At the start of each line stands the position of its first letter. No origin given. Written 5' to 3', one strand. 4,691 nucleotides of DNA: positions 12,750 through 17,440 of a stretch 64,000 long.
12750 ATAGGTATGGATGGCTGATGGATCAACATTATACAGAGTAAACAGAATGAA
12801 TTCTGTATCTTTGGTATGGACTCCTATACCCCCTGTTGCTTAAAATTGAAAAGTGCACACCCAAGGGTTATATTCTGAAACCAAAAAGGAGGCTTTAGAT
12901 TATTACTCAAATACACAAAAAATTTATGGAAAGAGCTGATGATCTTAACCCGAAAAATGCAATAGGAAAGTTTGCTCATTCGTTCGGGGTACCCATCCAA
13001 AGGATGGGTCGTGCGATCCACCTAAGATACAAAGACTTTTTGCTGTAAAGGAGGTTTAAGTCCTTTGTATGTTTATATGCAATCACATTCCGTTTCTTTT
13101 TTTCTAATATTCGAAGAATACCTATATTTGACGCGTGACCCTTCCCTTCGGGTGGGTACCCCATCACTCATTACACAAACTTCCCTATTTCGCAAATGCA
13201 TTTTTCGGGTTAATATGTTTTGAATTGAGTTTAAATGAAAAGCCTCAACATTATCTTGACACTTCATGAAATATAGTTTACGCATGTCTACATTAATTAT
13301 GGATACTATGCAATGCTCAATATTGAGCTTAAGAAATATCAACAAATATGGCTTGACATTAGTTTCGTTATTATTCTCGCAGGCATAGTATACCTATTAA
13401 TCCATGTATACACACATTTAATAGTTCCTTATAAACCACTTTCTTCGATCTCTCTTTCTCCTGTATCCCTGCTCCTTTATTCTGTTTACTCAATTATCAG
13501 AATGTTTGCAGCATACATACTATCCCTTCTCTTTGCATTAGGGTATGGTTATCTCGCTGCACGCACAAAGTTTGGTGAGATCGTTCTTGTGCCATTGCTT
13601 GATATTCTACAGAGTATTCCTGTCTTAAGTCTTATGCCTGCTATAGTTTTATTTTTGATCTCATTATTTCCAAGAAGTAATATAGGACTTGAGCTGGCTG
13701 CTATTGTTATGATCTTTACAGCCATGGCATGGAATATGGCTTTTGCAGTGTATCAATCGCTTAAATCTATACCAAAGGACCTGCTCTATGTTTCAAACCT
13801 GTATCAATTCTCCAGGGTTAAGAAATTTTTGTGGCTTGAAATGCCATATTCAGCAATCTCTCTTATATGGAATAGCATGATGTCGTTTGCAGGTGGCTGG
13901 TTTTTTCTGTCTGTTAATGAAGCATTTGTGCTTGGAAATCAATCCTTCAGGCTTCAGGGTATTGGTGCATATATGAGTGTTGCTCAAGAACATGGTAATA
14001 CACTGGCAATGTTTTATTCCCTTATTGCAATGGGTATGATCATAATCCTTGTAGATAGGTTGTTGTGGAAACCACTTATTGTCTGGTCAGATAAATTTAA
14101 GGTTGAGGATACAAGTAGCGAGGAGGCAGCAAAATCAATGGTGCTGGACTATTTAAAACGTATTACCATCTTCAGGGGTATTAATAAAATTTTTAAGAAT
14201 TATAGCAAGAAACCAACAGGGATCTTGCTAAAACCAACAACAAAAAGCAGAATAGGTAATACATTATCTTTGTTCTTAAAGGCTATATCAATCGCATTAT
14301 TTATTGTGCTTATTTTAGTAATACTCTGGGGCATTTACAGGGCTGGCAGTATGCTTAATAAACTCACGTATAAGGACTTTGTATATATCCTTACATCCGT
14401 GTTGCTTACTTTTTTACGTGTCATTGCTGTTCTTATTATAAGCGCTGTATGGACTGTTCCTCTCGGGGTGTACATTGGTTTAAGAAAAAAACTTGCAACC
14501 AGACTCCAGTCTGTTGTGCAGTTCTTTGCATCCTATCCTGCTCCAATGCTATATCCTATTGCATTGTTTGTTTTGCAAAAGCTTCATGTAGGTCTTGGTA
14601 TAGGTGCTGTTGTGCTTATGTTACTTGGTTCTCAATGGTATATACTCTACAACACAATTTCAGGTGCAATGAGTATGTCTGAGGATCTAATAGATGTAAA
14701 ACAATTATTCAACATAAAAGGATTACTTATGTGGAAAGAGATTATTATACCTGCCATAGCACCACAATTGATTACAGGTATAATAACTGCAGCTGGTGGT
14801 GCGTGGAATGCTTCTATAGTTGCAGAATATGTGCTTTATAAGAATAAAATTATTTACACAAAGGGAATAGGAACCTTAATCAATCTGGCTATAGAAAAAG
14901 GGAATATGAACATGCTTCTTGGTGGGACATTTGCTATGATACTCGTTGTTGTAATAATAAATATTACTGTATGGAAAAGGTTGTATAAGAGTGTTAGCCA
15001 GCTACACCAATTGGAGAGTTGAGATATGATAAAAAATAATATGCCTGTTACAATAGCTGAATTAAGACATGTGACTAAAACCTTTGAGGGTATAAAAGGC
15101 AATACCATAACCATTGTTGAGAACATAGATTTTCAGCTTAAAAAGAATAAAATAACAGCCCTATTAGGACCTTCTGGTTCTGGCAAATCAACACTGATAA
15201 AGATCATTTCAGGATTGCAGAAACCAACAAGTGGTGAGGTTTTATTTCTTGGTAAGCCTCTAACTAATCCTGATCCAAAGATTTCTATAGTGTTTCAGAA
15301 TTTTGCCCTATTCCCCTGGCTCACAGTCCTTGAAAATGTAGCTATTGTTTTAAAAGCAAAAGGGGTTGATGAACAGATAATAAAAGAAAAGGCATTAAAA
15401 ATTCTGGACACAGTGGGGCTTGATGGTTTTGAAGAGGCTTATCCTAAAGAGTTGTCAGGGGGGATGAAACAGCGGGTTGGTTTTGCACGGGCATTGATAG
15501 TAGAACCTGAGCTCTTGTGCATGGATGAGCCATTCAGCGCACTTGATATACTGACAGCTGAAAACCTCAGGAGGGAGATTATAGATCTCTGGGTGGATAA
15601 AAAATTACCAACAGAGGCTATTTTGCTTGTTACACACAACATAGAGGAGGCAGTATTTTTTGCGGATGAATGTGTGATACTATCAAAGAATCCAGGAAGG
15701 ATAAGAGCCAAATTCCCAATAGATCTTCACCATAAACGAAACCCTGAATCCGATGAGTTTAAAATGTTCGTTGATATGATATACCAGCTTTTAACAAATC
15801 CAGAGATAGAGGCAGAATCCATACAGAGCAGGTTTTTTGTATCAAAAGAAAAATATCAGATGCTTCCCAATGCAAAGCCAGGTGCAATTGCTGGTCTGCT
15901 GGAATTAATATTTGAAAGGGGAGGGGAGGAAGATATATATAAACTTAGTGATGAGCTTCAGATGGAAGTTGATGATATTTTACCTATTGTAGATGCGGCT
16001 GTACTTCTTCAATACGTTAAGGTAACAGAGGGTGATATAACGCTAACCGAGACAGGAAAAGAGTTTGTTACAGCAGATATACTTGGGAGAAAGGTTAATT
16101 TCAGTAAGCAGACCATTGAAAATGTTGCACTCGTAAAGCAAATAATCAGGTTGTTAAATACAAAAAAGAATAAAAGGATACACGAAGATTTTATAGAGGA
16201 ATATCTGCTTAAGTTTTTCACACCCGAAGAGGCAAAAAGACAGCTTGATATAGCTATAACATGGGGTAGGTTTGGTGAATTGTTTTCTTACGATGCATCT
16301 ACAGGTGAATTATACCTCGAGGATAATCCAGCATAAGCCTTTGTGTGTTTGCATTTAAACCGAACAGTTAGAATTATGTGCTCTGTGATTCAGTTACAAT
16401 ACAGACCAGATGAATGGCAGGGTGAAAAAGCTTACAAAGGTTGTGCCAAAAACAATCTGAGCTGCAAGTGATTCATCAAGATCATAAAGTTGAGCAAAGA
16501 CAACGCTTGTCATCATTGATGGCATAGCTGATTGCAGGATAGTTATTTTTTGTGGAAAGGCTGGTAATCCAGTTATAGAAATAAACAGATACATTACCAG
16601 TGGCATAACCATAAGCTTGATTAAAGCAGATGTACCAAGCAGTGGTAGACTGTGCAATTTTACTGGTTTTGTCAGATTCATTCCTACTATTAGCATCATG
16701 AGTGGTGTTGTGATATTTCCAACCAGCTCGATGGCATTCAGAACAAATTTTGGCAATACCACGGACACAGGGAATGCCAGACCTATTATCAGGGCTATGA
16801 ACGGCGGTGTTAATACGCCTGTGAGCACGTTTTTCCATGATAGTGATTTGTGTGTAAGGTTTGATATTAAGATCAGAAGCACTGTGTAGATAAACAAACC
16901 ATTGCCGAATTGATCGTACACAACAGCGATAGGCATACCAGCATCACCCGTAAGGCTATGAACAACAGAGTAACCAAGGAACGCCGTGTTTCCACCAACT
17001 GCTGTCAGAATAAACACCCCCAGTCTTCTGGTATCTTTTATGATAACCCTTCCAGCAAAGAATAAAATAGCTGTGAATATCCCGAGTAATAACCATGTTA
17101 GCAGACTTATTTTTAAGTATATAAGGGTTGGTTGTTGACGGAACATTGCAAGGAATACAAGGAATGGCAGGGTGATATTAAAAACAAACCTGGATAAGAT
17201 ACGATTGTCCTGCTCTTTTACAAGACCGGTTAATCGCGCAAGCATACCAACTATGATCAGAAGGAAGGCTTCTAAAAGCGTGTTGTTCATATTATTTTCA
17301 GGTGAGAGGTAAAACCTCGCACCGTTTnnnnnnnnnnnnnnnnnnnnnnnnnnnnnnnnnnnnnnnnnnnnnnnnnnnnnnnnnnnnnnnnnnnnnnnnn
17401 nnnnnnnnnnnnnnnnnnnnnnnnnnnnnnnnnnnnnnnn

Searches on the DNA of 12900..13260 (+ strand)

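Call 88: search_rna_families(source=window, start=12900, end=13260, threshold=evalue, max_evalue=1)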
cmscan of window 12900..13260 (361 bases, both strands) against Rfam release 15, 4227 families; matches with E-value up to 1: 0.
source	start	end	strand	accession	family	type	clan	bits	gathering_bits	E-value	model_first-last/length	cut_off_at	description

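Call 90: search_dna_similar(query=window:12942-13213:+, collection=plasmids, mode=distant, max_rows=8)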
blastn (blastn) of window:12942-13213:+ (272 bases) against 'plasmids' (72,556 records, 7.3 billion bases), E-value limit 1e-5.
No match.
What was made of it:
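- Tried and rejected: A plasmid-collection search with c1 gave no match (call 90).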

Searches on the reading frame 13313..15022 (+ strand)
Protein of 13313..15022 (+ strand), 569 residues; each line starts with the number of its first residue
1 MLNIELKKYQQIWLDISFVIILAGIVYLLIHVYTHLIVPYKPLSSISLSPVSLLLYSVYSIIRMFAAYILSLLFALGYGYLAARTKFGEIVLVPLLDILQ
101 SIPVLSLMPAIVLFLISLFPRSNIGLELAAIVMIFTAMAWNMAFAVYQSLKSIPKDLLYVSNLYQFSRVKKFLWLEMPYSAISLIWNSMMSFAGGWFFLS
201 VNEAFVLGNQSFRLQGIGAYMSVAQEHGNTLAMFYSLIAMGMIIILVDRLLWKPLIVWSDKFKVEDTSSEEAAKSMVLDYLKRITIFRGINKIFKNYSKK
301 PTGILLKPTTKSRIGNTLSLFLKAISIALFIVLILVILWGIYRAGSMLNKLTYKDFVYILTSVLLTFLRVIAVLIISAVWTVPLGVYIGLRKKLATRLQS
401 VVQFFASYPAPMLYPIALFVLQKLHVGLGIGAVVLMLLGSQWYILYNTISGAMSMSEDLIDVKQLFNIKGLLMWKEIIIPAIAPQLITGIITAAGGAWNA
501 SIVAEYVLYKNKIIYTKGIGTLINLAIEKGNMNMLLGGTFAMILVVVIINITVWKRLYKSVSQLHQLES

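Call 60: search_protein_families(library=pfam, proteins=[window:13313-15022:+], max_evalue=0.00001)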
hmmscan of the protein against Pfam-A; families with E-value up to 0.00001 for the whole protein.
window:13313-15022:+ (569 aa): 1 family
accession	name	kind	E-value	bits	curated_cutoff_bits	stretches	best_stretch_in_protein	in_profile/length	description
PF00528.27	BPD_transp_1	-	2.7e-22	79.8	26.4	2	382-552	2-170/184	Binding-protein-dependent transport system inner membrane component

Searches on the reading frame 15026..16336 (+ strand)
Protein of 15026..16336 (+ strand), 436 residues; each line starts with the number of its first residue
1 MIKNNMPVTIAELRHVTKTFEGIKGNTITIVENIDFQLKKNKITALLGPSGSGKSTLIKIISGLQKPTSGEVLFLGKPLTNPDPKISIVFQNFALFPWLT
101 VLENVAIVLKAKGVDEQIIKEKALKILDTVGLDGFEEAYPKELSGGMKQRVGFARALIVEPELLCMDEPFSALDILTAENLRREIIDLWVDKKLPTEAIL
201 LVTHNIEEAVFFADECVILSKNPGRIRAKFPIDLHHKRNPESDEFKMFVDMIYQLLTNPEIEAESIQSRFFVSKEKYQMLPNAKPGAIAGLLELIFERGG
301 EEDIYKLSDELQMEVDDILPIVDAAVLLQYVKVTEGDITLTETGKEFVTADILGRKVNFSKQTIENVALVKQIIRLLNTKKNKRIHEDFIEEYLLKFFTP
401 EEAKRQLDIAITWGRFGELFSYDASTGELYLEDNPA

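Call 60: search_protein_families(library=pfam, proteins=[window:15026-16336:+], max_evalue=0.00001)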
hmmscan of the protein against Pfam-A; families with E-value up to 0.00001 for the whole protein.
window:15026-16336:+ (436 aa): 3 families
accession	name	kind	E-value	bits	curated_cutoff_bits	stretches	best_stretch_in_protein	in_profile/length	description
PF09821.14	AAA_assoc_C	-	5.9e-39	133.8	27.6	1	305-423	1-119/119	C-terminal AAA-associated domain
PF00005.33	ABC_tran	-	5.3e-36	124.7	25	1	32-170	2-136/137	ABC transporter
PF13304.12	AAA_21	-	4.8e-09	37.1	27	0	43-65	1-23/304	AAA domain, putative AbiEii toxin, Type IV TA system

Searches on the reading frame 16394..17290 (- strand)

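Call 60: search_protein_families(library=pfam, proteins=[window:16394-17290:-], max_evalue=0.00001)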
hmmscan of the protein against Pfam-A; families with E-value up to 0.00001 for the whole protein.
window:16394-17290:- (298 aa): 1 family
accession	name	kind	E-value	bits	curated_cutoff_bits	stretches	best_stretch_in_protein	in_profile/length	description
PF03547.23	Mem_trans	-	6.4e-39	134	25.7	1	4-294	5-342/343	Membrane transport protein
